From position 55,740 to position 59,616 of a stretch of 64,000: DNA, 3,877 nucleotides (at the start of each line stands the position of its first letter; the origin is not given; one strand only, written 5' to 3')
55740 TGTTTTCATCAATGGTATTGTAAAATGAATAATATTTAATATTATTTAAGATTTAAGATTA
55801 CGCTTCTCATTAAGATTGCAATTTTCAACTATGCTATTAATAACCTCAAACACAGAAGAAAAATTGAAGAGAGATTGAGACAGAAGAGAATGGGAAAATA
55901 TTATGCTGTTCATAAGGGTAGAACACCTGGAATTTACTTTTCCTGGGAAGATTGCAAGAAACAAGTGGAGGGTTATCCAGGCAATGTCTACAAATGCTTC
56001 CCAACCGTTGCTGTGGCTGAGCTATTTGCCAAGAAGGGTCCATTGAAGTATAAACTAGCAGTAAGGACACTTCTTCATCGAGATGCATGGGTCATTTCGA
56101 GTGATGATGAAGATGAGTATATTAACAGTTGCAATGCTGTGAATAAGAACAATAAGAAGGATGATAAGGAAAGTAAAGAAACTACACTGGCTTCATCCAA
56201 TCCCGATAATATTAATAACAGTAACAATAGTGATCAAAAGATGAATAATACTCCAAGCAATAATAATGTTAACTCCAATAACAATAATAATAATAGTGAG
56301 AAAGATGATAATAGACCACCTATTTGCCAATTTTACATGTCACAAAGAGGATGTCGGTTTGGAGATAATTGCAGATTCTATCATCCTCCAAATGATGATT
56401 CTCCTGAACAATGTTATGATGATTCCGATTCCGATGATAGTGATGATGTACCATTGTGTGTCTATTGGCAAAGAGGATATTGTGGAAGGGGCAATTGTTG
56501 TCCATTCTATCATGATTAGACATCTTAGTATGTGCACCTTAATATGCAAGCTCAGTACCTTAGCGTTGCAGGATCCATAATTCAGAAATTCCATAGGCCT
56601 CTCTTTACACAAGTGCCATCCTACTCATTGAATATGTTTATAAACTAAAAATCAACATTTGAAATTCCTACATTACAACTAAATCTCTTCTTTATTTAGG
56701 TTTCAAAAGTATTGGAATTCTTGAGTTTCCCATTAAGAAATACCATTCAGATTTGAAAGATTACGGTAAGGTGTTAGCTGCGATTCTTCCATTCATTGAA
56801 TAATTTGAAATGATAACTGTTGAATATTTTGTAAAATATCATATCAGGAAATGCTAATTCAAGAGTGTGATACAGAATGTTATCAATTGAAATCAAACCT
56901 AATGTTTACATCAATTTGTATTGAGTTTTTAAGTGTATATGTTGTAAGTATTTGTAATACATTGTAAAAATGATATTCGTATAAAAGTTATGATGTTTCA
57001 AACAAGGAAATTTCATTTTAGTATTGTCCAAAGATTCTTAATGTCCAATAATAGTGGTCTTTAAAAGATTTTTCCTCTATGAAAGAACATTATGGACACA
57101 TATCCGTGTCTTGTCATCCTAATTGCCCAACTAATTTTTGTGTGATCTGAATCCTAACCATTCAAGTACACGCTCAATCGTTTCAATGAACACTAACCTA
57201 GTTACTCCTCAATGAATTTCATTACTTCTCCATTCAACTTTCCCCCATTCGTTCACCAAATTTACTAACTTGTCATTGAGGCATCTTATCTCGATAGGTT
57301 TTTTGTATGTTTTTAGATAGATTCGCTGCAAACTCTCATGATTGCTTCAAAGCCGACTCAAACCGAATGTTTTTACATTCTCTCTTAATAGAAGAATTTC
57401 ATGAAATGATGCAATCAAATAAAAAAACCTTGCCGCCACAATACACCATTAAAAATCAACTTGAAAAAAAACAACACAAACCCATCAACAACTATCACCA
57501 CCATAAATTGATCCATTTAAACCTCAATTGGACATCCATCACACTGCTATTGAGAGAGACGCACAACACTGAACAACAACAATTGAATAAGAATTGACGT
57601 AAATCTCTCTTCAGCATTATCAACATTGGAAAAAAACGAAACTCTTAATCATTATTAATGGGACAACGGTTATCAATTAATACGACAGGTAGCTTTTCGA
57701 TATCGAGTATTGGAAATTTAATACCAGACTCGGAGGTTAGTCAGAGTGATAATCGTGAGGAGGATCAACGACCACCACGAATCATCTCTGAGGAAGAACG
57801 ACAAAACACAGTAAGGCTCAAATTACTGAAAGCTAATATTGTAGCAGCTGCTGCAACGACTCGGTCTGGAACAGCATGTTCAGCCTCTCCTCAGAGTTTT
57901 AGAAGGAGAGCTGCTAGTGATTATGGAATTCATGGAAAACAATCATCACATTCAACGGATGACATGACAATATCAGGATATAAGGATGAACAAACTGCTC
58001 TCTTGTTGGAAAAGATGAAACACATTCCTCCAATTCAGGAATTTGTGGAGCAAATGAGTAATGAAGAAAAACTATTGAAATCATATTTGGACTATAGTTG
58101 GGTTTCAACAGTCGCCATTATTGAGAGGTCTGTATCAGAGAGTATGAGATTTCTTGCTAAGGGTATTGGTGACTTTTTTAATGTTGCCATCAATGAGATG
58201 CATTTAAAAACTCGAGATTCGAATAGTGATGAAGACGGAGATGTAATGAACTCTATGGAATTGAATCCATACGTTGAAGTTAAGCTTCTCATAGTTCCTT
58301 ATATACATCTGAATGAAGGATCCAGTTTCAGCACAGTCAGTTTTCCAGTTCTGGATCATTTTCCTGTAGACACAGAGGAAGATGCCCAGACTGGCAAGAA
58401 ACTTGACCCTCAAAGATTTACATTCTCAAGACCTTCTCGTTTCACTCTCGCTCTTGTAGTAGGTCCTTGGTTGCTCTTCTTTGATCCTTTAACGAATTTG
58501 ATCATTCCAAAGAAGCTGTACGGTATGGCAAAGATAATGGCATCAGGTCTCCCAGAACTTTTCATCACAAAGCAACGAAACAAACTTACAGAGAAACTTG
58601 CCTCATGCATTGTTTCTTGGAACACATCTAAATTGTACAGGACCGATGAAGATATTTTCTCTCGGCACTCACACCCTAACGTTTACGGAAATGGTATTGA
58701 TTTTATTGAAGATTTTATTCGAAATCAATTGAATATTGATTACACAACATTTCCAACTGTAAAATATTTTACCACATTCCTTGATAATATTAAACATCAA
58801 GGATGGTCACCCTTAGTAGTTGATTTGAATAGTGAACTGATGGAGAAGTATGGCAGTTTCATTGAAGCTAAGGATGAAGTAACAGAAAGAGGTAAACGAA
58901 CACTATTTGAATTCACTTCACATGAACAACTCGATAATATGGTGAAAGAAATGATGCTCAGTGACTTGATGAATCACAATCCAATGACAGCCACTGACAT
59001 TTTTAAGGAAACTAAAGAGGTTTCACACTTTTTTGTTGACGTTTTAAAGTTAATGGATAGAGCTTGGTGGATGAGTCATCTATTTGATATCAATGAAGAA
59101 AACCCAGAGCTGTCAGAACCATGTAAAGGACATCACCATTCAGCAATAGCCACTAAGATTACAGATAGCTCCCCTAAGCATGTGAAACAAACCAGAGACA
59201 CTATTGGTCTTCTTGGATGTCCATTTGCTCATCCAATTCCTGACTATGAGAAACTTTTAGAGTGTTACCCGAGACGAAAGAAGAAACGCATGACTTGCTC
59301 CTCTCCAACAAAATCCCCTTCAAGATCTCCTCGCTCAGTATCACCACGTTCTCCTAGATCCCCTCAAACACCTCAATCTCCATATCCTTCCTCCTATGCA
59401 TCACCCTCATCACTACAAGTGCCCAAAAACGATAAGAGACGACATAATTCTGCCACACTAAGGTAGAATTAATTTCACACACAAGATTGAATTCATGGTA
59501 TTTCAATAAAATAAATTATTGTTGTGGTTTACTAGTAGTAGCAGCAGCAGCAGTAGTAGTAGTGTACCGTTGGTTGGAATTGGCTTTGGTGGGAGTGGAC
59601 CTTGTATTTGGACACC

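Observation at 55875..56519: RNase-H1-type hybrid-binding domain fused to tandem CCCH fingers, without an RNase H catalytic domain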

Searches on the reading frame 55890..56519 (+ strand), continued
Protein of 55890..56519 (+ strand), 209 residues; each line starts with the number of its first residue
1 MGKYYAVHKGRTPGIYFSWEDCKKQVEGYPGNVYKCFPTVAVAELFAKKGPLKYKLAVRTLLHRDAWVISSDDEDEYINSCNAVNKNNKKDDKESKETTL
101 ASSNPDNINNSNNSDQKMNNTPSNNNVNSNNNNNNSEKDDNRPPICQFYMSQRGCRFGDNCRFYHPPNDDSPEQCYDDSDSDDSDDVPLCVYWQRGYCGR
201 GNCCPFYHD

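Call 42: predict_structure(alignment_id=A2)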
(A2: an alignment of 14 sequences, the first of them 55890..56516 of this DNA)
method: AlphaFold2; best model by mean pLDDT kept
length: 209 residues; sequences in the alignment: 14
mean_pLDDT: 70.8   pTM: 0.39
mean pLDDT of the five models: 70.8, 69.8, 69.5, 65.5, 65.4
residues with pLDDT >= 90: 60; 70-90: 57; 50-70: 36; < 50: 56
segments of 3 or more residues with pLDDT < 50: 89-137
pLDDT, mean of each block of 10 residues (from residue 1): 92 98 97 95 95 86 64 68 52 41 38 38 38 46 88 84 83 49 68 88 82
secondary structure, 60 per line:
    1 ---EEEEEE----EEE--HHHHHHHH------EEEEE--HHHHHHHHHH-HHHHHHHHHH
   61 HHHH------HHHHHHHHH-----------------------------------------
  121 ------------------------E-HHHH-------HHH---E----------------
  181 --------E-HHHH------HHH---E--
elements in order: E4-9 E14-16 H19-26 E33-37 H40-49 H51-64 H71-79 H147-150 H191-194
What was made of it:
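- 55896..56027 (+): Hybrid-binding domain (RNase H1 N-terminal / Cauli_VI domain), aa 3-46. Block-mean pLDDT 92-98 (call 42).
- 56154..56300 (+): Asn/Ser-rich disordered linker, aa 89-137. pLDDT below 50 (call 42).
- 56325..56384 (+): CCCH zinc finger 1, aa 146-165, C-x8-C-x5-C-x3-H. Block-mean pLDDT 83-88 over aa 141-170 (call 42).
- Checked: AlphaFold2 (call 42): block-mean pLDDT 92-98 over aa 1-50.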

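Call 44: fold_search(model_id=the predicted structure, library=pdb)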
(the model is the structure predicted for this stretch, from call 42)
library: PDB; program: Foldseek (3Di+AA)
matches with E <= 10: 43; with E <= 0.001: 2
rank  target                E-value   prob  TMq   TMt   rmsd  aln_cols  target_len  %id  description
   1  3bsu_A                9.8e-05  1.00  0.22  0.95   0.5        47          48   36  Hybrid-binding domain of human RNase H1 in complex with 12-mer RNA/DNA (released 2008-03-25)
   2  3bsu_H                6.4e-04  1.00  0.22  0.95   0.5        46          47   35  Hybrid-binding domain of human RNase H1 in complex with 12-mer RNA/DNA (released 2008-03-25)
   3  3bsu_C                1.7e-03  1.00  0.22  0.94   0.8        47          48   36  Hybrid-binding domain of human RNase H1 in complex with 12-mer RNA/DNA (released 2008-03-25)
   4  3bsu_F                2.1e-03  1.00  0.23  0.95   0.9        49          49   35  Hybrid-binding domain of human RNase H1 in complex with 12-mer RNA/DNA (released 2008-03-25)
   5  3bsu_G                3.0e-03  1.00  0.22  0.91   0.6        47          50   36  Hybrid-binding domain of human RNase H1 in complex with 12-mer RNA/DNA (released 2008-03-25)
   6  1qhk_MODEL_1_A        2.9e-02  0.99  0.18  0.64   2.3        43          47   51  N-TERMINAL DOMAIN OF SACCHAROMYCES CEREVISIAE RNASE HI REVEALS A FOLD WITH A RESEMBLANCE TO THE N-TERMINAL DOM (released 1999-08-31)
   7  7zgr_B                5.7e-02  0.94  0.12  0.25  10.1        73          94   26  Polymerase module of yeast CPF in complex with Mpe1, the yPIM of Cft2 and the pre-cleaved CYC1 RNA (released 2022-05-25)
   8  7zgp_B                6.1e-02  0.94  0.12  0.25  10.1        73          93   26  Polymerase module of CPF in complex with Mpe1 and a pre-cleaved CYC1 RNA (released 2022-05-25)
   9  6fuw_C                1.9e-01  0.89  0.11  0.20  11.4        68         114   25  Cryo-EM structure of the human CPSF160-WDR33-CPSF30 complex bound to the PAS AAUAAA motif at 3.1 Angstrom resolution (released 2018-03-21)
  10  7k95_A                2.0e-01  0.92  0.12  0.42  11.2        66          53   23  Crystal structure of human CPSF30 in complex with hFip1 (released 2020-11-11)
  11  6nzl_MODEL_1_A        2.1e-01  0.54  0.11  0.28  18.2        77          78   25  Solution structure of POS-1, a CCCH-type Tandem Zinc Finger protein from C. elegans (released 2020-10-14)
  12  2rhk_C                2.7e-01  0.54  0.11  0.32  13.8        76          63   24  Crystal structure of influenza A NS1A protein in complex with F2F3 fragment of human cellular factor CPSF30, Northeast (released 2008-07-01)
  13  5u6l_MODEL_1_A        2.7e-01  0.54  0.12  0.27  13.0        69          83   28  Solution structure of the zinc fingers 3 and 4 of MBNL1 (released 2017-08-02)
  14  1rgo_MODEL_1_A        3.3e-01  0.54  0.11  0.31   9.8        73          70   20  Structural Basis for Recognition of the mRNA Class II AU-Rich Element by the Tandem Zinc Finger Domain of TIS1 (released 2004-03-02)
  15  7zyh_G                3.5e-01  0.77  0.11  0.44   9.6        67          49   24  Crystal structure of human CPSF30 in complex with hFip1 (released 2022-09-14)
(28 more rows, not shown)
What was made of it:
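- On RNase H1 (enzyme family): 3bsu_A rmsd 0.5 Å (call 44).
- Checked: Foldseek (call 44): 3bsu_A, rmsd 0.5 Å over 47 columns, target-normalised TM 0.95.
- The model superposes on the hybrid-bound HBD at 0.5 Å (call 44).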

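Call 45: find_related_loci(query=A1, collection=metagenome_contigs, flank=4000)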
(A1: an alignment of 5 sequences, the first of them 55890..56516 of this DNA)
Query A1 (209 aa) in metagenome_contigs; peptide patterns used: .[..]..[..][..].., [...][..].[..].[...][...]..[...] (x = any residue, [..] = any of these).
470 stretches matched a pattern; 406 encode a relative of the query (tblastn E <= 1e-3); the best 80 are kept; 80 distinct loci.
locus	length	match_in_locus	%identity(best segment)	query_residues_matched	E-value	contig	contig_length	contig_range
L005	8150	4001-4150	56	1-50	2e-14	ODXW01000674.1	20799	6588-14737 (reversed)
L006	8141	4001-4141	60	1-47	6e-14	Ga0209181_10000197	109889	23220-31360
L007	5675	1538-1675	63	2-47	8e-14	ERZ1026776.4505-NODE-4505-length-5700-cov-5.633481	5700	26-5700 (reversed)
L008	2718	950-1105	52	1-52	1e-13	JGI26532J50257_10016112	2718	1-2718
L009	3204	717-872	52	1-52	8e-14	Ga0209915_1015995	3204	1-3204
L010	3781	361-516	52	1-52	1e-13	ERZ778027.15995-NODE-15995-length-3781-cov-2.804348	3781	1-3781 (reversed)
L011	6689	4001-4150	54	1-50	1e-13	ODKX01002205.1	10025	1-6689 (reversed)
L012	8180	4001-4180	48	3-62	2e-13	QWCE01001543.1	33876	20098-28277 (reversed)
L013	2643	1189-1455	41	2-92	2e-13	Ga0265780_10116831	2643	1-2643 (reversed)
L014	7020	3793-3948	52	1-52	2e-13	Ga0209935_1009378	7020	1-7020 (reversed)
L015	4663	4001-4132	59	3-46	3e-13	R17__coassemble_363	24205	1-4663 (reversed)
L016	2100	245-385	57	3-49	2e-13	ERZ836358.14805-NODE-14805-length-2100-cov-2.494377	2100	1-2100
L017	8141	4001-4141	57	3-49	3e-13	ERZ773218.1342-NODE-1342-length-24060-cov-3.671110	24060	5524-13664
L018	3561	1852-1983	59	3-46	3e-13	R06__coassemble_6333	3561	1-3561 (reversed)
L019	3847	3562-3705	54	3-50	3e-13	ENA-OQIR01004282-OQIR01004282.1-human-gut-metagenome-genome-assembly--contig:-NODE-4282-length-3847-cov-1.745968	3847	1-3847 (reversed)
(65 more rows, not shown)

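Call 46: find_related_loci(query=A1, collection=viral_contigs, flank=4000)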
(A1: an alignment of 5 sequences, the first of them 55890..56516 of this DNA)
Query A1 (209 aa) in viral_contigs; peptide patterns used: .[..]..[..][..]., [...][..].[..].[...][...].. (x = any residue, [..] = any of these).
55 stretches matched a pattern; 18 encode a relative of the query (tblastn E <= 1e-3); 18 distinct loci.
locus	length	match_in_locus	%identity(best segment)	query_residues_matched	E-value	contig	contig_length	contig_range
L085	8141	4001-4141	60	1-47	2e-14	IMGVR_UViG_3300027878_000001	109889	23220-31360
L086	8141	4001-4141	57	3-49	2e-13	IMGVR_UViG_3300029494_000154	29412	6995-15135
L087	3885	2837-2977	57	3-49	2e-13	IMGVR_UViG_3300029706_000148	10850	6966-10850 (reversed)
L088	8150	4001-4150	48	1-50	6e-11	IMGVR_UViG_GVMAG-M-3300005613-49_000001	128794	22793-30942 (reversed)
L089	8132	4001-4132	55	1-44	6e-11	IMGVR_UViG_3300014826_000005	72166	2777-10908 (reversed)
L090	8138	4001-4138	43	1-46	9e-11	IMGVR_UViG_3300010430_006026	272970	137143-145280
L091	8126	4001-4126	50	3-44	1e-10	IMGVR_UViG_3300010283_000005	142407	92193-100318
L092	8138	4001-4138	43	1-46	9e-11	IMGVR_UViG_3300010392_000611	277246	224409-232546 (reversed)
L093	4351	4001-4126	50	3-44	1e-10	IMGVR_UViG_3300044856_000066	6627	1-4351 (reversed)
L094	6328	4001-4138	54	3-48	3e-10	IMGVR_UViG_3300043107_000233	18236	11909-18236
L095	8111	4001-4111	57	3-39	4e-10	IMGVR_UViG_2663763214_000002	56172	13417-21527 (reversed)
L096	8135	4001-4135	49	4-48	5e-10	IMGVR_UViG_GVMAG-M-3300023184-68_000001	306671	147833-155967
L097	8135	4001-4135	58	4-48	6e-10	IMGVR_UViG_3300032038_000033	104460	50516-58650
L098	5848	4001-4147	53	3-49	9e-10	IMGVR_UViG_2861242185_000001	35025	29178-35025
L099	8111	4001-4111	51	3-39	5e-9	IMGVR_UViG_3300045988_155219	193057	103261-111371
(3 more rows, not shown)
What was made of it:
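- HBD-encoding loci are present on IMG/VR contigs, including giant-virus bins (call 46).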

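Call 48: find_homologous_proteins(query=L001:192-1346:+, max_evalue=1e-20)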
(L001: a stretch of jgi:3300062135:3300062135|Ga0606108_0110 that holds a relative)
Query L001:192-1346:+ (385 aa): 7251 proteins with E <= 1e-20 among 8000 candidates; the best 120 are listed.
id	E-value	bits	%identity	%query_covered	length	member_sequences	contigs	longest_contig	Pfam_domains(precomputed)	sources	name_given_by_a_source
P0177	3.2e-260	881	100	100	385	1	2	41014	PF00909.27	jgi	jgi:Amt family ammonium transporter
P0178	4.7e-142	492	66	79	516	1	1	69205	PF00909.27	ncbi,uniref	ncbi:ammonium transporter [Acrasis kona]|uniref:Ammonium transporter n=1 Tax=Acrasis kona TaxID=1008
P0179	1.1e-50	191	37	75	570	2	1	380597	PF00909.27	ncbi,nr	ncbi:ammonium transporter family-domain-containing protein [Cladochytrium replicatum]|nr:ammonium tr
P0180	1.4e-48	184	37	80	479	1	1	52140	PF00909.27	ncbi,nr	ncbi:hypothetical protein HK098_001279 [Nowakowskiella sp. JEL0407]|nr:hypothetical protein HK098_00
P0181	1.4e-48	184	40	76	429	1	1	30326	PF00909.27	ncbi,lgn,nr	ncbi:MAG: ammonium transporter [Candidatus Magnetominusculus sp. LBB02]|nr:ammonium transporter [Can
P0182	6.5e-48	182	39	76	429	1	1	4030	PF00909.27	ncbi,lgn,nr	ncbi:MAG: ammonium transporter [Nitrospirae bacterium]|nr:ammonium transporter [Nitrospirota bacteri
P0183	9.8e-48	181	40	75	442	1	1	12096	PF00909.27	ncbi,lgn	-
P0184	1.4e-47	181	39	74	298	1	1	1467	PF00909.27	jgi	jgi:Amt family ammonium transporter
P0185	2.1e-46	177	40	75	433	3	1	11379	PF00909.27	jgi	jgi:Amt family ammonium transporter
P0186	2.5e-46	177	39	79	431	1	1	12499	PF00909.27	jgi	jgi:Amt family ammonium transporter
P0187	4.8e-46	176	41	75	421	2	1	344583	PF00909.27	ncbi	ncbi:MAG: ammonium transporter [bacterium]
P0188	5.5e-46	175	41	75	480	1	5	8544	PF00909.27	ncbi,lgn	-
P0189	6.9e-46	175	40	75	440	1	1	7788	PF00909.27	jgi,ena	-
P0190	7.8e-46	175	39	75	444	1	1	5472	PF00909.27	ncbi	-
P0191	8.9e-46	175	40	75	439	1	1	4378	PF00909.27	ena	-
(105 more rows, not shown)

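Call 65: find_encoding_contigs(protein=P0158, flank=5000, max_places=2)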
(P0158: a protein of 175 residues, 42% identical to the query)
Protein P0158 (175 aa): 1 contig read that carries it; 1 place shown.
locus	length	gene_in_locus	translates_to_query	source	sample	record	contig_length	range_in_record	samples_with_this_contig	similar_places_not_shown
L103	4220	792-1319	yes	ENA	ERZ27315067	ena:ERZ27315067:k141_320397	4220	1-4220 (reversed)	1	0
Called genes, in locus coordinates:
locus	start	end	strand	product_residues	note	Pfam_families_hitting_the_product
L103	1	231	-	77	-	?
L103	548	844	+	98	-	-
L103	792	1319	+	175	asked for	PF01693:Cauli_VI, PF00642:zf-CCCH, PF18044:zf-CCCH_4, PF14608:zf-CCCH_2 (weak), PF18345:zf_CCCH_4 (weak)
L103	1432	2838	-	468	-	PF00615:RGS (weak)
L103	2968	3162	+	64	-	-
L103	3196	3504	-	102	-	-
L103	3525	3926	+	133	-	-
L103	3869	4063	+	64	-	-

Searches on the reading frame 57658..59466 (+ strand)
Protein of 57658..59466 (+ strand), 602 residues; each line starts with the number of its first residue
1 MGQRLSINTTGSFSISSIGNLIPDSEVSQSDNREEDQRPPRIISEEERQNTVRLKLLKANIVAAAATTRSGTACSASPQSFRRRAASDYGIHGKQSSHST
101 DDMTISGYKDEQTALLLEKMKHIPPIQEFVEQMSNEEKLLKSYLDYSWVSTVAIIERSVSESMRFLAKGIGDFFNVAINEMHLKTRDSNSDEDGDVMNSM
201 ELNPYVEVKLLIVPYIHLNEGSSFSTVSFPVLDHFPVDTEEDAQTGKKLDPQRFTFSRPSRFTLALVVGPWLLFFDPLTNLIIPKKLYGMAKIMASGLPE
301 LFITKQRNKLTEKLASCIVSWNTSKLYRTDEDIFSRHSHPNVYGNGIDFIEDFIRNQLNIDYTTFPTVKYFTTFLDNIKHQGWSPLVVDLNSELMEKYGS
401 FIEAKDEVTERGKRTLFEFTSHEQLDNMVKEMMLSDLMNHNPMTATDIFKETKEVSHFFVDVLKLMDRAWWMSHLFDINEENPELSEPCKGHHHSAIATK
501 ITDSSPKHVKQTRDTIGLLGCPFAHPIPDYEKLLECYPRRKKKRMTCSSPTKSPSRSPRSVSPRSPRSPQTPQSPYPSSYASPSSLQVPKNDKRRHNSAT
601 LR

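Call 13: search_protein_families(library=pfam, proteins=[window:57658-59463:+], max_evalue=0.001)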
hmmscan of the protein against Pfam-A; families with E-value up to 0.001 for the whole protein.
window:57658-59463:+ (602 aa): 0 families

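Call 31: find_encoding_contigs(protein=window:57658-59466:+, flank=10000, max_places=3)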
Protein window:57658-59466:+ (602 aa): no gene with exactly this product is on record in the collection.
